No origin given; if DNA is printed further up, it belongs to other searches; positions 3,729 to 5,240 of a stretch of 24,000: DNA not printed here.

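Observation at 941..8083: Radical SAM/SPASM RiPP operon with six tandem precursor genes that I cannot assign to a described class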

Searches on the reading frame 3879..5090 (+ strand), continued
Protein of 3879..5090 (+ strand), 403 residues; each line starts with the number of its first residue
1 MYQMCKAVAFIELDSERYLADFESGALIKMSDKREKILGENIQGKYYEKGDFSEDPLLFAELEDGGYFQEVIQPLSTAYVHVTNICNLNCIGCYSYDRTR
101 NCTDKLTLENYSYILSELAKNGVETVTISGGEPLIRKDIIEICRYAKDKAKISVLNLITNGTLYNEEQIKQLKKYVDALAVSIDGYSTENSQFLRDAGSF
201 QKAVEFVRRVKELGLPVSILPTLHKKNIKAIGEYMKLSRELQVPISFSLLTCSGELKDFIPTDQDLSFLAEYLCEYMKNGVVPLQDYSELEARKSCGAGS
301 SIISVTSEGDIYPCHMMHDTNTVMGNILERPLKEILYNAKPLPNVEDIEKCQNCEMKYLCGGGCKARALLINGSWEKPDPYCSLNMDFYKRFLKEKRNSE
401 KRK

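Call 24: search_solved_structures(query=window:3879-5090:+, max_evalue=0.00001, show_alignments=1)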
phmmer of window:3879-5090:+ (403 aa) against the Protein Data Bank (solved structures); distinct sequences matched with E-value up to 0.00001: 19.
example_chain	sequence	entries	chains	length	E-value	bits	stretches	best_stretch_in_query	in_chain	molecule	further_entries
5wgg_A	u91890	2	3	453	5.6e-21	78.1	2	294-368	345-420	Radical SAM domain protein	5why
6c8v_A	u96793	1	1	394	1.5e-20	76.8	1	74-386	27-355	Coenzyme PQQ synthesis protein E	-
6efn_A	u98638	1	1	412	1.3e-15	60.4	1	74-236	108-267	Sporulation killing factor maturation protein SkfB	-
7n7h_A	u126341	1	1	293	1.3e-11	47.3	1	74-214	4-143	VIPERIN-LIKE ENZYME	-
5vsl_A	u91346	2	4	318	3.7e-11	45.8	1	63-206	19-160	Radical S-adenosyl methionine domain-containing protein 2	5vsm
6q2p_A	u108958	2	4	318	3.9e-11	45.8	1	63-196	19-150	Radical S-adenosyl methionine domain-containing protein 2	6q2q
9dfu_A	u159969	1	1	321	9.4e-11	44.5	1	66-198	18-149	Radical SAM core domain-containing protein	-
9dgw_A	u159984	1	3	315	1.6e-10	43.7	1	66-203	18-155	Radical SAM core domain-containing protein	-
9dfw_A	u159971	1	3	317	1.8e-10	43.6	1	66-203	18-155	Radical SAM core domain-containing protein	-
9dfn_A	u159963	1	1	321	7.4e-10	41.5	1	66-198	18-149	Radical SAM core domain-containing protein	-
7n7i_A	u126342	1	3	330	1.2e-09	40.8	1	72-203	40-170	Viperin-like enzyme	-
6b4c_A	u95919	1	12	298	1.5e-09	40.5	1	74-204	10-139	Viperin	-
7vob_C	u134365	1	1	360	1.8e-09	40.2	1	79-217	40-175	Cytosylglucuronate decarboxylase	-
7voc_C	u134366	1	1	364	1.9e-09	40.2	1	79-217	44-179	Cytosylglucuronate decarboxylase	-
7tol_A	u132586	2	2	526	7.8e-09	38.2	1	78-236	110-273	glycerol dibiphytanyl glycerol tetraether - macrocyclic archaeol synthase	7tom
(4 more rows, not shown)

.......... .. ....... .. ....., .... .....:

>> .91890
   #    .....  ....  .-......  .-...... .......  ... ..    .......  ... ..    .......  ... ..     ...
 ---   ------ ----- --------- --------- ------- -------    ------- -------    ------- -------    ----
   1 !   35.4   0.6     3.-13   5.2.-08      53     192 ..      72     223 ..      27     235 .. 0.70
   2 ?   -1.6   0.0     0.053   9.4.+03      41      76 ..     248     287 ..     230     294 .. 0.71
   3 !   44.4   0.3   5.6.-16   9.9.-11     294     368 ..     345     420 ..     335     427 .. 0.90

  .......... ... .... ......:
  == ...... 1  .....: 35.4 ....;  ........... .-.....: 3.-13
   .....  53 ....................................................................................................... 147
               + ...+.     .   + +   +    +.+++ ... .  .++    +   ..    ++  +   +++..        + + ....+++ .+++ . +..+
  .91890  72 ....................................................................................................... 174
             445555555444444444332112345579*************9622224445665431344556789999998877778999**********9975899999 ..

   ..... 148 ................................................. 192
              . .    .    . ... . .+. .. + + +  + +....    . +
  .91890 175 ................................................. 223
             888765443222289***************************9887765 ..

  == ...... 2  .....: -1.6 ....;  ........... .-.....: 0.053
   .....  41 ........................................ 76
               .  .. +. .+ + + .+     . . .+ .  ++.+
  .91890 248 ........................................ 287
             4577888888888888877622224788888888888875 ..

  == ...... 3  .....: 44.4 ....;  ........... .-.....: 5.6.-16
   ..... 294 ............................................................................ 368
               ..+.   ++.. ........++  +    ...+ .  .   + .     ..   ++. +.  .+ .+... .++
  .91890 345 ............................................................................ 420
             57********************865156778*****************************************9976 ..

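Call 36: find_encoding_contigs(protein=P0002, flank=9000, max_places=1)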
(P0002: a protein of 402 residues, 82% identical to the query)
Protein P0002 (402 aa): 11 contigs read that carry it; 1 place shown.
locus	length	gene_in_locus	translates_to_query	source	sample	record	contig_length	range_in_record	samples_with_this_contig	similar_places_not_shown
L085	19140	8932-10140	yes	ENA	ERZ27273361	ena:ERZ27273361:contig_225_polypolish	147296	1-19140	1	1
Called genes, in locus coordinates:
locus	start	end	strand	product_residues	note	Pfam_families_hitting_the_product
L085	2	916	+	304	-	?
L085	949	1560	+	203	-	PF04026:SpoVG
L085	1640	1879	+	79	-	-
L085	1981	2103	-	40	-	-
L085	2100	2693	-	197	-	PF04647:AgrB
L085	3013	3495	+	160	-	-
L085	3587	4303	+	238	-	PF00072:Response_reg, PF04397:LytTR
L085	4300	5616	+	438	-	PF02518:HATPase_c (weak), PF14501:HATPase_c_5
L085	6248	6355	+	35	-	-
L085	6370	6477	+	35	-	-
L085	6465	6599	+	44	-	-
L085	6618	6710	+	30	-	-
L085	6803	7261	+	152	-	-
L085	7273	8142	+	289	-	PF00005:ABC_tran, PF13304:AAA_21 (weak)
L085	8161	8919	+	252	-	-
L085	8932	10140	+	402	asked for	PF04055:Radical_SAM, PF13353:Fer4_12, PF13186:SPASM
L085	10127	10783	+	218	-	PF02517:Rce1-like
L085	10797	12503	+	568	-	PF00664:ABC_membrane, PF00005:ABC_tran, PF02463:SMC_N (faint)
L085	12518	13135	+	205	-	PF04647:AgrB (weak)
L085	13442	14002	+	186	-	PF04542:Sigma70_r2, PF08281:Sigma70_r4_2, PF04545:Sigma70_r4 (weak)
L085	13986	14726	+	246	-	-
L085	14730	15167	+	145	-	-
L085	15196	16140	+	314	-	PF00561:Abhydrolase_1, PF12697:Abhydrolase_6 (weak)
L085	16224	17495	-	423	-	PF00480:ROK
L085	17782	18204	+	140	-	-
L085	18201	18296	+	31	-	-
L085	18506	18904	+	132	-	-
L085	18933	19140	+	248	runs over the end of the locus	PF12146:Hydrolase_4 (weak), PF00561:Abhydrolase_1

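Call 37: find_encoding_contigs(protein=P0005, flank=9000, max_places=1)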
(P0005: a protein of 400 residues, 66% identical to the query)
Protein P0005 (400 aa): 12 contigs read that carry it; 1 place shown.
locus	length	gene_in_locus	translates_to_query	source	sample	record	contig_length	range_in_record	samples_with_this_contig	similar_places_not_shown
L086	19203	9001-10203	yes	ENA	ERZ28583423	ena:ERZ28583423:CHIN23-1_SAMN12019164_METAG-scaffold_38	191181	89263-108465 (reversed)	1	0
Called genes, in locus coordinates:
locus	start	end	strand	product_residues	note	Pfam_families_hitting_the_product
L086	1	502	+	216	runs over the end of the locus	PF13673:Acetyltransf_10 (weak), PF13508:Acetyltransf_7 (weak)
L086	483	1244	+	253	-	PF12724:Flavodoxin_5, PF00037:Fer4 (weak), PF12837:Fer4_6 (weak), PF13237:Fer4_10, PF14697:Fer4_21 (weak), PF12838:Fer4_7, PF13187:Fer4_9, PF00037:Fer4 (weak), +4 more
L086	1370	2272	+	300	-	PF04018:VCA0040-like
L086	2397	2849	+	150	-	PF00583:Acetyltransf_1, PF13508:Acetyltransf_7 (faint)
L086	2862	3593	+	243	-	PF01551:Peptidase_M23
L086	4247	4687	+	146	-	-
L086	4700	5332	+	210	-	PF00440:TetR_N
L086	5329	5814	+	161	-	PF12641:Flavodoxin_3 (weak), PF12724:Flavodoxin_5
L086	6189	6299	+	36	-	-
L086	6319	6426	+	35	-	-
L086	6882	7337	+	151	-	-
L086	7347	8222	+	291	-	PF00005:ABC_tran, PF13304:AAA_21 (weak)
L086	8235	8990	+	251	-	-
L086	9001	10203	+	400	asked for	PF04055:Radical_SAM, PF13353:Fer4_12, PF13186:SPASM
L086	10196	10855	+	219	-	PF02517:Rce1-like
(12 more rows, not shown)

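Call 38: find_encoding_contigs(protein=P0011, flank=9000, max_places=1)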
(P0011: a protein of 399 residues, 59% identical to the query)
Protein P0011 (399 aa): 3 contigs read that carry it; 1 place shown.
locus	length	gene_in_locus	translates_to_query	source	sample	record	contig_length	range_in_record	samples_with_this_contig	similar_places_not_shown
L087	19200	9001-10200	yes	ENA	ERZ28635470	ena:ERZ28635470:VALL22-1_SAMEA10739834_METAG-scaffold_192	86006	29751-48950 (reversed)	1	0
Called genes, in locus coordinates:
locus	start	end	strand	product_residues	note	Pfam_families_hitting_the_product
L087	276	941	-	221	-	PF04892:VanZ-LLP1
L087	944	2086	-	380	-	-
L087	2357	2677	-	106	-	-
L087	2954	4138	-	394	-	-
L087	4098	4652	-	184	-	PF04542:Sigma70_r2, PF07638:Sigma70_ECF (faint), PF08281:Sigma70_r4_2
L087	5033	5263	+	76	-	-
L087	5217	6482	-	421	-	PF14689:SPOB_a (faint), PF14501:HATPase_c_5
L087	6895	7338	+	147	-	-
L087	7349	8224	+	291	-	PF00005:ABC_tran, PF13304:AAA_21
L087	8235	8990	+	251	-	-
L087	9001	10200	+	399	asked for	PF04055:Radical_SAM, PF13353:Fer4_12, PF13186:SPASM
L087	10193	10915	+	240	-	-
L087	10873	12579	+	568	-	PF00664:ABC_membrane, PF00005:ABC_tran, PF02463:SMC_N (faint)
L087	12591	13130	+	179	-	PF04647:AgrB (weak)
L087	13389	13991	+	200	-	PF04647:AgrB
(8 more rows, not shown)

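Call 39: find_encoding_contigs(protein=P0003, flank=9000, max_places=1)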
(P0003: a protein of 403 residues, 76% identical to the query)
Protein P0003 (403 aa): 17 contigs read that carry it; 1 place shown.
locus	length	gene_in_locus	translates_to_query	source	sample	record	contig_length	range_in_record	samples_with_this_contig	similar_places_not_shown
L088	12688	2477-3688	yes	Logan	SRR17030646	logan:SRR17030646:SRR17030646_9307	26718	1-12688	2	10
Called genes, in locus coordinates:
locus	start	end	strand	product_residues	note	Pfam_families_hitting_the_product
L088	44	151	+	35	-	-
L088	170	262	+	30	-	-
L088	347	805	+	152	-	-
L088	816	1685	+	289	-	PF00005:ABC_tran, PF13304:AAA_21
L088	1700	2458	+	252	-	-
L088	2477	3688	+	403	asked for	PF04055:Radical_SAM, PF13353:Fer4_12, PF13186:SPASM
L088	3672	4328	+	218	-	PF02517:Rce1-like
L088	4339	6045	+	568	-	PF00664:ABC_membrane, PF00005:ABC_tran, PF02463:SMC_N (faint)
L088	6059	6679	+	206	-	-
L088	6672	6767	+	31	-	-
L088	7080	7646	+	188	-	PF04542:Sigma70_r2, PF08281:Sigma70_r4_2, PF04545:Sigma70_r4 (weak)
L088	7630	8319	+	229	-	-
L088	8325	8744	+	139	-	-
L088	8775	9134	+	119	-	PF08769:Spo0A_C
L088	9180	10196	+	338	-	PF00561:Abhydrolase_1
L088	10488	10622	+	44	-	-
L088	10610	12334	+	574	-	PF00664:ABC_membrane, PF00005:ABC_tran, PF02463:SMC_N (faint), PF13304:AAA_21 (faint)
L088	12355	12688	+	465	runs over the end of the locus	PF13353:Fer4_12, PF04055:Radical_SAM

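Call 45: search_protein_families(library=ncbifam, proteins=[L019:451-1596:+, L074:8001-8996:+, L009:8001-9185:+, L034:8001-8993:+], max_evalue=1e-30)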
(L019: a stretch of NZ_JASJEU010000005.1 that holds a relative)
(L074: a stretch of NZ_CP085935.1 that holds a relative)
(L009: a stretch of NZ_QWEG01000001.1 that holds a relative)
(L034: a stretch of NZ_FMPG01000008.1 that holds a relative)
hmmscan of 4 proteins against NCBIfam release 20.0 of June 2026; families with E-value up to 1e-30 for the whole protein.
L019:451-1596:+ (382 aa): 3 families
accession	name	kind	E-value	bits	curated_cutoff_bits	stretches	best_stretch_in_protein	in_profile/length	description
NF045574.1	sacti_mat_StsB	exception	3.8e-35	121.6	625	1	59-371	95-409/466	StsB family radical SAM/SPASM domain sactipeptide maturase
TIGR04055.1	rSAM_NirJ2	equivalog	1.7e-32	113.3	500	0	66-229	6-168/326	putative heme d1 biosynthesis radical SAM protein NirJ2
NF050035.1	rSAM_WgK_link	exception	7.3e-31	107.5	650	0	64-234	13-183/367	radical SAM/SPASM peptide maturase WgkB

L074:8001-8996:+ (332 aa): 1 family
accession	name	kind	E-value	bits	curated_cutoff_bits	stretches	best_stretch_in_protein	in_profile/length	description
NF045574.1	sacti_mat_StsB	exception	6.7e-31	107.6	625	0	1-321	95-420/466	StsB family radical SAM/SPASM domain sactipeptide maturase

L009:8001-9185:+ (395 aa): 0 families

L034:8001-8993:+ (331 aa): 9 families
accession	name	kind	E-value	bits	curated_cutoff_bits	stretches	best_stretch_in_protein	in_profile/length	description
NF050035.1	rSAM_WgK_link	exception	2.7e-35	122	650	0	8-177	13-184/367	radical SAM/SPASM peptide maturase WgkB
TIGR04545.1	rSAM_ahbD_hemeb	equivalog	5.7e-35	121.4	500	0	9-171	5-168/339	heme b synthase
TIGR04051.1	rSAM_NirJ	equivalog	6.6e-35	120.7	515.45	0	10-168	8-166/354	heme d1 biosynthesis radical SAM protein NirJ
NF047865.1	rSAM_PapB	equivalog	5.9e-34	117.8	340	1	8-308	7-328/330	PapB family radical SAM/SPASM ranthipeptide maturase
TIGR04054.1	rSAM_NirJ1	equivalog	1e-32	113.3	650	0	9-169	41-201/387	putative heme d1 biosynthesis radical SAM protein NirJ1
TIGR04055.1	rSAM_NirJ2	equivalog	1.8e-31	109.9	500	0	10-169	6-165/326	putative heme d1 biosynthesis radical SAM protein NirJ2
TIGR04250.1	SCM_rSAM_ScmE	equivalog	5.7e-31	107.7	400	0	8-177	7-174/358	SynChlorMet cassette radical SAM/SPASM protein ScmE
TIGR04546.1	rSAM_ahbC_deAc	equivalog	7.2e-31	107.3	650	0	9-169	44-204/390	12,18-didecarboxysiroheme deacetylase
TIGR04053.2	TIGR04053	equivalog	7.8e-31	107.6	395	0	9-171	13-179/366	TIGR04053 family radical SAM/SPASM domain-containing protein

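Call 62: predict_structure(alignment_id=A3)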
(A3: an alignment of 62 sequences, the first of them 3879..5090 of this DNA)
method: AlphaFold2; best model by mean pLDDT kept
length: 403 residues; sequences in the alignment: 62
mean_pLDDT: 91.7   pTM: 0.90
mean pLDDT of the five models: 91.7, 91.6, 90.7, 90.0, 89.5
residues with pLDDT >= 90: 313; 70-90: 71; 50-70: 15; < 50: 4
segments of 3 or more residues with pLDDT < 50: 283-285
pLDDT, mean of each block of 10 residues (from residue 1): 93 93 94 93 91 96 94 90 87 65 84 98 96 94 99 98 97 98 94 89 98 98 95 96 93 85 95 83 60 94 95 91 96 96 96 94 94 94 94 85 70
secondary structure, 60 per line:
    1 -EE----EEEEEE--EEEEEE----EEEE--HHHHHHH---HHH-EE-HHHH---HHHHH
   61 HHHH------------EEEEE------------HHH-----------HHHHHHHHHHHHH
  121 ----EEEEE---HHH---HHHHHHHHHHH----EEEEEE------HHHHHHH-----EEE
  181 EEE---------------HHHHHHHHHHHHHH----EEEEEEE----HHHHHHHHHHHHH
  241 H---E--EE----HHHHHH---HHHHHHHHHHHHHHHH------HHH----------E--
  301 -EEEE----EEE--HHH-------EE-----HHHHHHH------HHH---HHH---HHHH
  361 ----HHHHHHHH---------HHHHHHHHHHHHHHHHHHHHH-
elements in order: E8-13 E16-21 E26-29 H32-38 H49-52 H56-64 E77-81 H108-120 E125-129 H139-149 E154-159 H166-172 E178-183 H199-212 E217-223 H228-241 H254-259 H263-278 E302-305 E310-312 H332-338 H357-360 H365-372 H382-402
